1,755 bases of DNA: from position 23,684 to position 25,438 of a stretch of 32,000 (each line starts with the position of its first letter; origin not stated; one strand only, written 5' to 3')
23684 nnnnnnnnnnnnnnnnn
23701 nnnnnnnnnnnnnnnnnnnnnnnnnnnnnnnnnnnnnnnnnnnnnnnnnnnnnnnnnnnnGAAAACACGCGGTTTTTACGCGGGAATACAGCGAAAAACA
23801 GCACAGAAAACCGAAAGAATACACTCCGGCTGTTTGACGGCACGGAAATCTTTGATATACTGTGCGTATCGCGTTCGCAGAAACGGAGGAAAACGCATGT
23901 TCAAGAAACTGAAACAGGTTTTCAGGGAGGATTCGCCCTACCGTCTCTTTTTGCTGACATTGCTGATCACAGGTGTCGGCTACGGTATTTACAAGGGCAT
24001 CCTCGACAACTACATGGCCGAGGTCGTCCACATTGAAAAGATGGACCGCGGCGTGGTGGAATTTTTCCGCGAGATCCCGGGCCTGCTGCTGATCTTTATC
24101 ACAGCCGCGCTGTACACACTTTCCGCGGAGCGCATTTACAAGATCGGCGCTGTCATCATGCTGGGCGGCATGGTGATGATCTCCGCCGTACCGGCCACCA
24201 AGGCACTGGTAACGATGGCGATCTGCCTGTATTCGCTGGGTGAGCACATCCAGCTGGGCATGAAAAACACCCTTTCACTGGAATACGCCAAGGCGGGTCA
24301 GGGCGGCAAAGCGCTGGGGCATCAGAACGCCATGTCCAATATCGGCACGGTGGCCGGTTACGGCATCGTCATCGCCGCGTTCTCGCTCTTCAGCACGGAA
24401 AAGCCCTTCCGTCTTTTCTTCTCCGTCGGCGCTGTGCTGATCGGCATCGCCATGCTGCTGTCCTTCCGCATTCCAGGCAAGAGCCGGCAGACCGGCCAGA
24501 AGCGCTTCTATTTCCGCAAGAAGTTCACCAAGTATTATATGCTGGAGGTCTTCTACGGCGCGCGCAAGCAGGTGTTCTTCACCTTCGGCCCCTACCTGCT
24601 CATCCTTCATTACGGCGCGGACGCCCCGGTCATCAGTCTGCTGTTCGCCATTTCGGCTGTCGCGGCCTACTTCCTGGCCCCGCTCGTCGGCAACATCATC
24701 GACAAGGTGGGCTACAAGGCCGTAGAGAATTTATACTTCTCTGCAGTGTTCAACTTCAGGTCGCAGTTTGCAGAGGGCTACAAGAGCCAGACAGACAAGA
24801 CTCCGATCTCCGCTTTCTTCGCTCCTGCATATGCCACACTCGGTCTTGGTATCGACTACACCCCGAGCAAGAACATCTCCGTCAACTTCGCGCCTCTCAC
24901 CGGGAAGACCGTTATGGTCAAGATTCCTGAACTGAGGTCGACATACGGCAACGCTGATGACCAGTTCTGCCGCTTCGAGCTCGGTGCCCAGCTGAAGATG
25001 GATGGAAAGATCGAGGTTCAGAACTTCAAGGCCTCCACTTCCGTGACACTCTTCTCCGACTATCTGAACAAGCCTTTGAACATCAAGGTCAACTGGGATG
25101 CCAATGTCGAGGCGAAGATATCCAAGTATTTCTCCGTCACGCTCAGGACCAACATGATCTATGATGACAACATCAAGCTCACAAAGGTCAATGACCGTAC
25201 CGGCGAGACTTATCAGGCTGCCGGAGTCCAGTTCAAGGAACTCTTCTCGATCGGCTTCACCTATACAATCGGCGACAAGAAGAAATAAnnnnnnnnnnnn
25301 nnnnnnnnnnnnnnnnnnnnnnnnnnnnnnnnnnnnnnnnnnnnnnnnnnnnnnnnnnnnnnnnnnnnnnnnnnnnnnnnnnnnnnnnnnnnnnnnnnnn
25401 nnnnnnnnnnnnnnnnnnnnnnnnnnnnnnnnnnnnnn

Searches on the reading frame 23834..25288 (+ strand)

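Call 91: search_protein_families(library=pfam, proteins=[window:23834-25288:+], max_evalue=0.00001)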
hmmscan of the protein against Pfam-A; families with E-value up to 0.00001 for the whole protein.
window:23834-25288:+ (484 aa): 1 family
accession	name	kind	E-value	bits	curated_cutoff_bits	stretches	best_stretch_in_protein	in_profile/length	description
PF07690.21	MFS_1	-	1.2e-10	41.3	33.4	1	40-295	2-268/347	Major Facilitator Superfamily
